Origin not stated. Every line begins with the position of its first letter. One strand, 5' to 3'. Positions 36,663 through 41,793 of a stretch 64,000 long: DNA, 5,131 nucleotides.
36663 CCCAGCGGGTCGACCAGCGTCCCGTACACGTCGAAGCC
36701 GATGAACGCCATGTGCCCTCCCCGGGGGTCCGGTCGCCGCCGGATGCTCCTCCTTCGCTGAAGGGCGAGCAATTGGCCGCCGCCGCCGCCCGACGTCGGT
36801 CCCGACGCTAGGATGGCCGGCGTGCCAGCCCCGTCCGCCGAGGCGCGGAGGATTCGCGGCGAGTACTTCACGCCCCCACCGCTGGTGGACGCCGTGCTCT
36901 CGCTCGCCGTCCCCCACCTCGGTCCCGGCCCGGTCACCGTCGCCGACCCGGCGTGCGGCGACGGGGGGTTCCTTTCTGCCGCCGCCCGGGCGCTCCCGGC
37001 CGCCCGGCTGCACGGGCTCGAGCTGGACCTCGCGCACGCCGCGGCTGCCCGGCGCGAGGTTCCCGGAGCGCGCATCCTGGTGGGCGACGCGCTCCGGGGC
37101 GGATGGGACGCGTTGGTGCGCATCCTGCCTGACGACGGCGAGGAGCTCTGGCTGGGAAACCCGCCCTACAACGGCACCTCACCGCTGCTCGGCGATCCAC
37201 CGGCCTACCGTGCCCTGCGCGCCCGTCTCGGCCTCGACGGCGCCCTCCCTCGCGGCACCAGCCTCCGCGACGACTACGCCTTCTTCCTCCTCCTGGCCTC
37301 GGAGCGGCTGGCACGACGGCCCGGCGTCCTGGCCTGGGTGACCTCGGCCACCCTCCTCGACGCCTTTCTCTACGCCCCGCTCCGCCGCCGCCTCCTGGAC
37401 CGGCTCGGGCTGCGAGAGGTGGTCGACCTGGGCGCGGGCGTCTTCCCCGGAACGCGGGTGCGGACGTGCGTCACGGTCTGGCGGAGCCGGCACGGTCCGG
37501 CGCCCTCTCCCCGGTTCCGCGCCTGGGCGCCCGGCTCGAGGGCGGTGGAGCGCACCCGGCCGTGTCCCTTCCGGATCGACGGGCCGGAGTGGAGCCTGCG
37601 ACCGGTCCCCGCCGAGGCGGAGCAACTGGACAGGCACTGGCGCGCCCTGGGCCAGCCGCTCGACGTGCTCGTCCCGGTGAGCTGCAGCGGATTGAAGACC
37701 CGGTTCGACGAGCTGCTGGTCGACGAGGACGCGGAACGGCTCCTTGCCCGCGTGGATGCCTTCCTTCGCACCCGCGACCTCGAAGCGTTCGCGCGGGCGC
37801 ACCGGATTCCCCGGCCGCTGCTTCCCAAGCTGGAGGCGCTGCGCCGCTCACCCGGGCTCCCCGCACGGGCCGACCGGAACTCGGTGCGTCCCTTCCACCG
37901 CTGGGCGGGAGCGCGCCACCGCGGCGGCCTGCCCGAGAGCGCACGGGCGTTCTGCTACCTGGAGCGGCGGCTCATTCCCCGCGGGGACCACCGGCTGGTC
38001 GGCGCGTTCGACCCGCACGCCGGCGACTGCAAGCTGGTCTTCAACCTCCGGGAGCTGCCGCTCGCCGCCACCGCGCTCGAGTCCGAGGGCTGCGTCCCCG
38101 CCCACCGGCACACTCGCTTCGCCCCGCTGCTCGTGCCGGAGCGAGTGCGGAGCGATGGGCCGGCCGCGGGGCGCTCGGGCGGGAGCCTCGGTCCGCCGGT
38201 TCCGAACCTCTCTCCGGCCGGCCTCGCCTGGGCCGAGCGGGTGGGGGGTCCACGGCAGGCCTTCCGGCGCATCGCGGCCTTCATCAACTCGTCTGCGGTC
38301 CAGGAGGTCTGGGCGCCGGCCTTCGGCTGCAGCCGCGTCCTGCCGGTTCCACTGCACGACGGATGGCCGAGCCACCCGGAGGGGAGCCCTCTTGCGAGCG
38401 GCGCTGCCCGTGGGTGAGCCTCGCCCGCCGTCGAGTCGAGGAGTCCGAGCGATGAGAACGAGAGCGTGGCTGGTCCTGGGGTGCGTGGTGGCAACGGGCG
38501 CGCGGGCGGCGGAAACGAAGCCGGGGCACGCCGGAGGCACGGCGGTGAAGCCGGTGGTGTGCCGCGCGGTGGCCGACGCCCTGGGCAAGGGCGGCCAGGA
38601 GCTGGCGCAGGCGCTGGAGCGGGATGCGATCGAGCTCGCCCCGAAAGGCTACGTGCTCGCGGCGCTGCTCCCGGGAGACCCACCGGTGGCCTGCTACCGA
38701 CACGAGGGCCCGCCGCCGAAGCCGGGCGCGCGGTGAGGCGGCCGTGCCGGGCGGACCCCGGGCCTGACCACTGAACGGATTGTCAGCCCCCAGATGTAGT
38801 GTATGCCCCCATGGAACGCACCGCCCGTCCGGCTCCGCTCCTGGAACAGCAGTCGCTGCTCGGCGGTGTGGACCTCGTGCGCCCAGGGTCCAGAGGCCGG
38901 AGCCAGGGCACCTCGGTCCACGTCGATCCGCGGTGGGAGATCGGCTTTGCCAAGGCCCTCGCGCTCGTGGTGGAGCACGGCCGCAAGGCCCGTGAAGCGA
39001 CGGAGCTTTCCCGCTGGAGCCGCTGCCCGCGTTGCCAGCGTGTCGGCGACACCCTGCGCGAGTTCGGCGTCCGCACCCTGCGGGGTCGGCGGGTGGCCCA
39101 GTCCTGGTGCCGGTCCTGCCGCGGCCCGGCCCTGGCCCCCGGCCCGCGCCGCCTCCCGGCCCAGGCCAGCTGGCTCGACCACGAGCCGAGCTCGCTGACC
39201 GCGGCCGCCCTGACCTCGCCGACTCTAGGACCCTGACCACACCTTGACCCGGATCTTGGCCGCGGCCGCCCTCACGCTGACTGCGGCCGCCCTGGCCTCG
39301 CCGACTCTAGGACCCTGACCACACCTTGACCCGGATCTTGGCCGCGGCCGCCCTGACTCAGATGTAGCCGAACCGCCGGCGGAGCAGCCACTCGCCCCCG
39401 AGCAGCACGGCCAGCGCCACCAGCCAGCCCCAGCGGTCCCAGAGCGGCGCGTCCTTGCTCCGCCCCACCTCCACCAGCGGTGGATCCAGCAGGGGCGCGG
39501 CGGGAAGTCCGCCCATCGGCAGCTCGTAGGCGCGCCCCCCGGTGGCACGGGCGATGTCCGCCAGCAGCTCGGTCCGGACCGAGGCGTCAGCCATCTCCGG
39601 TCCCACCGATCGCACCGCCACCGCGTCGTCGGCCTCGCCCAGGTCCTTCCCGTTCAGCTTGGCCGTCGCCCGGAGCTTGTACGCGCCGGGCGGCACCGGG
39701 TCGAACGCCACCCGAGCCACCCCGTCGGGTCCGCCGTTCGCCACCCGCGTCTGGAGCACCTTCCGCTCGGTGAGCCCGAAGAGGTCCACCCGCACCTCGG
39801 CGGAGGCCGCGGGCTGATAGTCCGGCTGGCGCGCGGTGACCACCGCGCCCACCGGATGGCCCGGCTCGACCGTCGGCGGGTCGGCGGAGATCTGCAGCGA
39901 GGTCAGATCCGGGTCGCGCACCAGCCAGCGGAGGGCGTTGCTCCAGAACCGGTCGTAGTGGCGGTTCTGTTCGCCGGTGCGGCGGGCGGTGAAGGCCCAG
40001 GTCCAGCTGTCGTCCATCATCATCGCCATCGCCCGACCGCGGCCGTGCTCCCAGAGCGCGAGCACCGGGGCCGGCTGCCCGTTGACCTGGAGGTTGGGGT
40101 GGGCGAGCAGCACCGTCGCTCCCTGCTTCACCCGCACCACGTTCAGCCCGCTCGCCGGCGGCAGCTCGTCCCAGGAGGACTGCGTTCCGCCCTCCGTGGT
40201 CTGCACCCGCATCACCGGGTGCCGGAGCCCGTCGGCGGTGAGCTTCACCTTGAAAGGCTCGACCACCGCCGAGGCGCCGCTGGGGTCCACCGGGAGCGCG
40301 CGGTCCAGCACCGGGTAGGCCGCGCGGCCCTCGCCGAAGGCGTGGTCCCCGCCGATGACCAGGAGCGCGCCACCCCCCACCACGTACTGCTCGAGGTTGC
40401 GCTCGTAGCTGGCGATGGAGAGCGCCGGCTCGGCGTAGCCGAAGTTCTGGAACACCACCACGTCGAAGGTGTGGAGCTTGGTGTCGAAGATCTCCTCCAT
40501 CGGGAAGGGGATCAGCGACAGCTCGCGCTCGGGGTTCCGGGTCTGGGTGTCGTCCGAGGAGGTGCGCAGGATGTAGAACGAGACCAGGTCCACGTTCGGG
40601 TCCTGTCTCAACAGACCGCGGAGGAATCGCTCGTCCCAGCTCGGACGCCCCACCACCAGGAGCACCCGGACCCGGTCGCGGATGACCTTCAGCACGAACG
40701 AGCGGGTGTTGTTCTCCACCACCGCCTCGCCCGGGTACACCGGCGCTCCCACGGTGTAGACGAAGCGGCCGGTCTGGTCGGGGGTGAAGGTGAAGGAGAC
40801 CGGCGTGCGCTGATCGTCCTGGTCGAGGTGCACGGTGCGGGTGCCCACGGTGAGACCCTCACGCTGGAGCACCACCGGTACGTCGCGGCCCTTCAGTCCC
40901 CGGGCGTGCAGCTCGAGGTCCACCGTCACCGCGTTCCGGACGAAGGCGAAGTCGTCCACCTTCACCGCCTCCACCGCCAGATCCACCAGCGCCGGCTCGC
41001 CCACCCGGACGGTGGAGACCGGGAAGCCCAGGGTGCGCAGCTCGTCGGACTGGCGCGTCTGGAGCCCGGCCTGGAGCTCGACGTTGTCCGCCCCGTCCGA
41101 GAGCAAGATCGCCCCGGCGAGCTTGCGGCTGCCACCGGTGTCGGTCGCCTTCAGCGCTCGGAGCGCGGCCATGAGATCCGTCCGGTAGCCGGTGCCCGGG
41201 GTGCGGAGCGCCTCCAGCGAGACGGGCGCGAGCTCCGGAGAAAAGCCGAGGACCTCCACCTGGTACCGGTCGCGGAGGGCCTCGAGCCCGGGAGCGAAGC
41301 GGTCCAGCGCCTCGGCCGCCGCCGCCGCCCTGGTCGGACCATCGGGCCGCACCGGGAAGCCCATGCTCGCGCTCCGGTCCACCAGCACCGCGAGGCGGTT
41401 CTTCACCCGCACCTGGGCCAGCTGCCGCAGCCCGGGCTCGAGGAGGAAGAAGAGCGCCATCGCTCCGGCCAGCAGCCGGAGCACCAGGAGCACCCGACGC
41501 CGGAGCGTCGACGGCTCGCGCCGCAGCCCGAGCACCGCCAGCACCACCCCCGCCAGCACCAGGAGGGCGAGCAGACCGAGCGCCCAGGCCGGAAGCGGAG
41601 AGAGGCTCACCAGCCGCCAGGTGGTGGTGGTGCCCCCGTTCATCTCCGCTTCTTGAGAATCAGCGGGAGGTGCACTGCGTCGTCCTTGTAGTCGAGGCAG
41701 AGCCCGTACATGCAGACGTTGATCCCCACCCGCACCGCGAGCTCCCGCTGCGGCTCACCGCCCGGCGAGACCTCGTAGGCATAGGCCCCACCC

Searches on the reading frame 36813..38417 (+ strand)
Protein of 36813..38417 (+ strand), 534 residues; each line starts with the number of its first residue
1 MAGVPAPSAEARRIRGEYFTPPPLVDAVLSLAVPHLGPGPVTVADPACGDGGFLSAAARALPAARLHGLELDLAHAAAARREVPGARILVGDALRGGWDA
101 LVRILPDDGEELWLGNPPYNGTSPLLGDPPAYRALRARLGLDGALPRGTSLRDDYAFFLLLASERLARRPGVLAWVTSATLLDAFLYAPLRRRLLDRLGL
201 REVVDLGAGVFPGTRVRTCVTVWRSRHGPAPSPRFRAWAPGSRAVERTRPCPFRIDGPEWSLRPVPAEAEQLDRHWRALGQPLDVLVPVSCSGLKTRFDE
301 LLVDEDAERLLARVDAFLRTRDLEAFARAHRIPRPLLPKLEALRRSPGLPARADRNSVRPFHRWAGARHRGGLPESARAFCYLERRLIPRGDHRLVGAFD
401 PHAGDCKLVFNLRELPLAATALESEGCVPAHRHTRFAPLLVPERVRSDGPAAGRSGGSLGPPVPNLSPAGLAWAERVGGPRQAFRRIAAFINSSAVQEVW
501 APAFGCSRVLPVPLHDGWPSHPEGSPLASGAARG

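Call 90: search_protein_families(library=pfam, proteins=[window:36813-38417:+], max_evalue=0.0001)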
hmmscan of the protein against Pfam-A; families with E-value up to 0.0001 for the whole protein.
window:36813-38417:+ (534 aa): 1 family
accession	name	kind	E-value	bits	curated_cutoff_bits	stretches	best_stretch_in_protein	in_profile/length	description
PF02384.22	N6_Mtase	-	2.4e-07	30.8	20.4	1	13-223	23-230/311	N-6 DNA Methylase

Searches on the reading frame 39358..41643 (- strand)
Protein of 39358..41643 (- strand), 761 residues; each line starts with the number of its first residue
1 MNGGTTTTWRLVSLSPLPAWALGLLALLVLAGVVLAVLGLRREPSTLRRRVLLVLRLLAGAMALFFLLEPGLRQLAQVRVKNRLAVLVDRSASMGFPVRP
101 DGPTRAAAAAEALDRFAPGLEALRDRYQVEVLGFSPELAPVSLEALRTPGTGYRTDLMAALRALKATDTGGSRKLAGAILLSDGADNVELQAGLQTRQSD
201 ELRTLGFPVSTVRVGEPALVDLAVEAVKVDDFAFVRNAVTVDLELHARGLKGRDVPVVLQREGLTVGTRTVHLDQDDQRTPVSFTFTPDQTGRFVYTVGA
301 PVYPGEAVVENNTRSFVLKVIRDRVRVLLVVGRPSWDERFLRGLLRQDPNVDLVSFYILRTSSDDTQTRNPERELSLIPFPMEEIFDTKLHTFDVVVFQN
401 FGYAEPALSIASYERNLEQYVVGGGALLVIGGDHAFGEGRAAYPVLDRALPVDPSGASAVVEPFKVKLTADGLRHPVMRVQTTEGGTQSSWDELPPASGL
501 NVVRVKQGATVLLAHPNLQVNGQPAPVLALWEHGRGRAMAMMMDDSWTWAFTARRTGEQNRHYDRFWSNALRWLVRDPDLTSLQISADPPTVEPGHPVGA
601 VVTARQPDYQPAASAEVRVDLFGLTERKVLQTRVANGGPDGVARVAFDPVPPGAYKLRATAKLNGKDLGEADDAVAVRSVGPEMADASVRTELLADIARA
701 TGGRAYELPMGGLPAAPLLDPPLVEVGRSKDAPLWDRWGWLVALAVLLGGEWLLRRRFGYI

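Call 90: search_protein_families(library=pfam, proteins=[window:39358-41643:-], max_evalue=0.0001)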
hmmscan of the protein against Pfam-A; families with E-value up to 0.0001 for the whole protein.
window:39358-41643:- (761 aa): 2 families
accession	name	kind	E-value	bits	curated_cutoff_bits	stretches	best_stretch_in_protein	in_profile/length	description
PF07090.17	GATase1_like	-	4.7e-10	39.9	27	1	416-575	99-246/247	Putative glutamine amidotransferase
PF13519.12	VWA_2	-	8.8e-05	23.5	27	0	85-179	2-82/107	von Willebrand factor type A domain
